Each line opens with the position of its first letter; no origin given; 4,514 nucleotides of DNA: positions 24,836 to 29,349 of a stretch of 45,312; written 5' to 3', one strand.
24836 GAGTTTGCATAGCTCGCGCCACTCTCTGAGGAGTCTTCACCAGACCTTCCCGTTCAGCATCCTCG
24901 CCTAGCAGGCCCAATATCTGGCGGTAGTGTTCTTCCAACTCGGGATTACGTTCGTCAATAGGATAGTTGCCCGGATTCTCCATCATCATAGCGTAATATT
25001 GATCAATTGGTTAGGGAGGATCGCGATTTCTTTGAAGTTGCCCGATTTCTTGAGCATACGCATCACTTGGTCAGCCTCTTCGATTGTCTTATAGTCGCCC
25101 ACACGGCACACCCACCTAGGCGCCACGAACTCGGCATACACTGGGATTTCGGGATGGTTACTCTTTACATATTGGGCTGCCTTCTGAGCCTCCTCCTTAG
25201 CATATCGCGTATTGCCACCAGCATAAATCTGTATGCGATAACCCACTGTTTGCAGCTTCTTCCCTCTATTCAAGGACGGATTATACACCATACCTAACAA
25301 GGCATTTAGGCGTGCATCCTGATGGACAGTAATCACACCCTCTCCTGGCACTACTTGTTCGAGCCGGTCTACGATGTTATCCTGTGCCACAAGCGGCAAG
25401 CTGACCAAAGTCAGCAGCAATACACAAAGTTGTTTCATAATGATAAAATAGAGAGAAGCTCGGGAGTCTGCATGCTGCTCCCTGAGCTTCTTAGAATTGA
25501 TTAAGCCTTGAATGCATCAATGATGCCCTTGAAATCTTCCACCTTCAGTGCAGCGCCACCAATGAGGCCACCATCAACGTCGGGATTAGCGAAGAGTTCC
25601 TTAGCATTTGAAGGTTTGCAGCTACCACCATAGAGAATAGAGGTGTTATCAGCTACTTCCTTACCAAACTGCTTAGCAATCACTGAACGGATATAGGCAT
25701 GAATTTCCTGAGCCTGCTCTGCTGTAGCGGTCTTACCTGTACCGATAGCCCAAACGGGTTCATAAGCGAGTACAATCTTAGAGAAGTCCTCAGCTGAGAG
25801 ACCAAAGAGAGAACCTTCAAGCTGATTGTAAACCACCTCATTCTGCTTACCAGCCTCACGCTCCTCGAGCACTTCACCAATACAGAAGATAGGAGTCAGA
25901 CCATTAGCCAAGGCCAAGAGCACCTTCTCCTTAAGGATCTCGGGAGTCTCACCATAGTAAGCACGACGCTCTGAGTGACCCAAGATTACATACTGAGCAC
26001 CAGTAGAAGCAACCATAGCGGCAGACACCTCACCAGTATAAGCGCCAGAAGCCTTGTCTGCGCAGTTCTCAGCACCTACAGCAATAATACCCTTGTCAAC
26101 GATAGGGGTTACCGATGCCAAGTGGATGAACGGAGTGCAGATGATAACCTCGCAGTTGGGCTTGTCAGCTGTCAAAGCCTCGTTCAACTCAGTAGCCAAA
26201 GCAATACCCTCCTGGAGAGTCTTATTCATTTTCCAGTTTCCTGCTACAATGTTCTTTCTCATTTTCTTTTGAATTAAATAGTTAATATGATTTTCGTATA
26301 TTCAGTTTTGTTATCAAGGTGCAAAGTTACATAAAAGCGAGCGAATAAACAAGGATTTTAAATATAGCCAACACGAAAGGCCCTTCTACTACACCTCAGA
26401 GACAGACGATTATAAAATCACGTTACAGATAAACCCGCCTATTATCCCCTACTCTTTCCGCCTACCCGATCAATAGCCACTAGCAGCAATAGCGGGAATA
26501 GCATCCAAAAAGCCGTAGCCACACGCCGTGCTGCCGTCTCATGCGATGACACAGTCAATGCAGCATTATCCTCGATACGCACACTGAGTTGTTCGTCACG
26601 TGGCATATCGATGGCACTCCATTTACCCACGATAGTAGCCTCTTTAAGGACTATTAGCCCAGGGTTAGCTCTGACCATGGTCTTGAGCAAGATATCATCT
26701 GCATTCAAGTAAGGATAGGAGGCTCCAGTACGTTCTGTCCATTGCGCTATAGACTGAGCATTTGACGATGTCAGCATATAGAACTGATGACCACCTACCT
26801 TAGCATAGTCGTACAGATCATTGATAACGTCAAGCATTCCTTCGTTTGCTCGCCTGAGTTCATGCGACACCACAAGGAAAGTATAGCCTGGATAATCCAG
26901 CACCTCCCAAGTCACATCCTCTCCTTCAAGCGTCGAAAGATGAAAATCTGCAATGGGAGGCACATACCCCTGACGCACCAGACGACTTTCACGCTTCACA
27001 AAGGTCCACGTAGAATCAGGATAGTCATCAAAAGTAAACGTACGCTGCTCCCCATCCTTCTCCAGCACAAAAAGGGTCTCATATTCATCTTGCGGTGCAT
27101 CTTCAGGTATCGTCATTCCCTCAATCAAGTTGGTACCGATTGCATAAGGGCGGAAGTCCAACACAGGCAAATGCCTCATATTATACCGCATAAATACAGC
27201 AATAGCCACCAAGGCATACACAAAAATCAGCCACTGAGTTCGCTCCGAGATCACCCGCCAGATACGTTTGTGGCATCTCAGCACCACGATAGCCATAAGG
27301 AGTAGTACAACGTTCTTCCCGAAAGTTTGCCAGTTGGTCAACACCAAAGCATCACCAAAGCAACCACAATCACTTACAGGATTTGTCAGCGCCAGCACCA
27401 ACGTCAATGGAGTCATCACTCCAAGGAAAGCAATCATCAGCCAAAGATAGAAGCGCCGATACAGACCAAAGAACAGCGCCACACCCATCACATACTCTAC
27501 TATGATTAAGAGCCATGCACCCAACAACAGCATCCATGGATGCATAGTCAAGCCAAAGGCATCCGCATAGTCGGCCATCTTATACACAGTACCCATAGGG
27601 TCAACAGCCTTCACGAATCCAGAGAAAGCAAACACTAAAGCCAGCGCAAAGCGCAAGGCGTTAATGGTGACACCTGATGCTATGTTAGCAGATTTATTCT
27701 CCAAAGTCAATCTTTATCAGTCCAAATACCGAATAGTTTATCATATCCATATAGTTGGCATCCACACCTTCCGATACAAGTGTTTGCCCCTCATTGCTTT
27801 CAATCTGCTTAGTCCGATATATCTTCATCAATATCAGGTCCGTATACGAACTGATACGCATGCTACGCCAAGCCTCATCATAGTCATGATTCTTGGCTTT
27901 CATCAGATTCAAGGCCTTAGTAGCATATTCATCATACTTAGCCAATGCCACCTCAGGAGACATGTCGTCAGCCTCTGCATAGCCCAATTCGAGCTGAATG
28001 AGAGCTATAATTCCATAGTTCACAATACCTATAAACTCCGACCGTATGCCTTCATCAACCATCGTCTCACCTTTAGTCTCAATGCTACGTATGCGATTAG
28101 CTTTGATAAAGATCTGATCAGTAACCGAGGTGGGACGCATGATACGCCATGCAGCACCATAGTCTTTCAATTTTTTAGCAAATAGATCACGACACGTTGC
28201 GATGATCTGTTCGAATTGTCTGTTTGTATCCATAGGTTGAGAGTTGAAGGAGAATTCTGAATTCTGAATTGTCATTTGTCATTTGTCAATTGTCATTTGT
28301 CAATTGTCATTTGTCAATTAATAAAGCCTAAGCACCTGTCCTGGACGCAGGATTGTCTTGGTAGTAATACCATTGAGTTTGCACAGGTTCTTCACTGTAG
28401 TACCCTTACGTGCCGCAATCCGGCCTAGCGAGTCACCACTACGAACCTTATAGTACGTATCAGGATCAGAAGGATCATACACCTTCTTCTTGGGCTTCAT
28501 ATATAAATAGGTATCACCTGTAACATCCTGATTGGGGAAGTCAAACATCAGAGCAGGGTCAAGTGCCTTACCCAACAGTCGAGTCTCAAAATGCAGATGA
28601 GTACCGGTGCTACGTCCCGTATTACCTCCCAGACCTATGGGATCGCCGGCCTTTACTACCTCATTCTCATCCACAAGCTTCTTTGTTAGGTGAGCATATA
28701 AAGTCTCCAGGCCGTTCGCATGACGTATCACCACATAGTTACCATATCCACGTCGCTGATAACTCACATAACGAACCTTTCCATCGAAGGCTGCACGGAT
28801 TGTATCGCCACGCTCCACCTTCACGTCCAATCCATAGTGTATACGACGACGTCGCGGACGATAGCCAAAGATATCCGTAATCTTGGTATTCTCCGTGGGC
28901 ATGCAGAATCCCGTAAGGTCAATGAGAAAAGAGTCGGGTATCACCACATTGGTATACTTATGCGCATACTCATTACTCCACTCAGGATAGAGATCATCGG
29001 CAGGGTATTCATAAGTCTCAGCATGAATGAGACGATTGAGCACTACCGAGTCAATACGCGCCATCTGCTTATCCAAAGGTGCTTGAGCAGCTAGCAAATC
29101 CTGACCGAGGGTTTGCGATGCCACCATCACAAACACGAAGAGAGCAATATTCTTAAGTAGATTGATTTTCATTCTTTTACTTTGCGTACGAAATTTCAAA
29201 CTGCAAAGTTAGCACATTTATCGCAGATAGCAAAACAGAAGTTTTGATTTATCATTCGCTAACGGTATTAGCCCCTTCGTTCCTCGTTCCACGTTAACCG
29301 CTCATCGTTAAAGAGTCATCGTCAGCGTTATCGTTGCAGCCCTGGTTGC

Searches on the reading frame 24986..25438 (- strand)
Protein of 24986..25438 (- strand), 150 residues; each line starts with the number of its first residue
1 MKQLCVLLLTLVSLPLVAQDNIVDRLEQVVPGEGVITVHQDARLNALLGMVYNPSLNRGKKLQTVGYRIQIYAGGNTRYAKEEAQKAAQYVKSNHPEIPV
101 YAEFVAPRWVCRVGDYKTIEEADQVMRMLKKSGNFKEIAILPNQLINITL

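Call 48: search_protein_families(library=pfam, proteins=[window:24986-25438:-], max_evalue=0.0001)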
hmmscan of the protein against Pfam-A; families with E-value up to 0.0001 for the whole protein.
window:24986-25438:- (150 aa): 1 family
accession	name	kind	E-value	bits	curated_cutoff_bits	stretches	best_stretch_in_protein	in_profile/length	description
PF05036.18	SPOR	-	3e-09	37.5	21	1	66-138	4-73/76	SPOR domain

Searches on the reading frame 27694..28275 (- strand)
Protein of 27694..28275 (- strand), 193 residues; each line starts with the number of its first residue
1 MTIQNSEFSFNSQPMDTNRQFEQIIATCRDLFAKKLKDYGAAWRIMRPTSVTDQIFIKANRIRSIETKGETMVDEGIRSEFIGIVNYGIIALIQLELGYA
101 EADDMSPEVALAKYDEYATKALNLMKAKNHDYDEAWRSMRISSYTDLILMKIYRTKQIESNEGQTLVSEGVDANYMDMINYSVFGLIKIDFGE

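Call 98: search_protein_families(library=pfam, proteins=[window:27694-28275:-], max_evalue=0.001)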
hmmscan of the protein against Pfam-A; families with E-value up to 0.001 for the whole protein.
window:27694-28275:- (193 aa): 1 family
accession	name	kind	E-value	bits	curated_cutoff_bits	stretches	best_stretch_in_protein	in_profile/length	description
PF07659.16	DUF1599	-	6.9e-62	206.1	25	2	35-95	1-61/61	Nucleotide modification associated domain 1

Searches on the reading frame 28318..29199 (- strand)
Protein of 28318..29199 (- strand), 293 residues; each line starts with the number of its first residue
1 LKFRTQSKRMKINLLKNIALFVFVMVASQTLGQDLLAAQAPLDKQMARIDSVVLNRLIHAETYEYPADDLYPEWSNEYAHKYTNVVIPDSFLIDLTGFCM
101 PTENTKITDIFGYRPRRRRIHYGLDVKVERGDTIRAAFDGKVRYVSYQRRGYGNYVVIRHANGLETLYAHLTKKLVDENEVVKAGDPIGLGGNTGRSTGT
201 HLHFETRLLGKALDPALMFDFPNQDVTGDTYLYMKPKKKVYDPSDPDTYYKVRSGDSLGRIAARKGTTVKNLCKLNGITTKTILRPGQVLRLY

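Call 7: search_protein_families(library=pfam, proteins=[window:28318-29199:-], max_evalue=0.01)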
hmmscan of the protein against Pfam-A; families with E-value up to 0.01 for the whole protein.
window:28318-29199:- (293 aa): 2 families
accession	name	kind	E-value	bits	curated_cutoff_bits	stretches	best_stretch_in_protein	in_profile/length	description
PF01551.29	Peptidase_M23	-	2.4e-31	108.2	28.7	1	120-215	2-96/96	Peptidase family M23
PF01476.26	LysM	-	6.5e-14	52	20.9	1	250-291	1-41/43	LysM domain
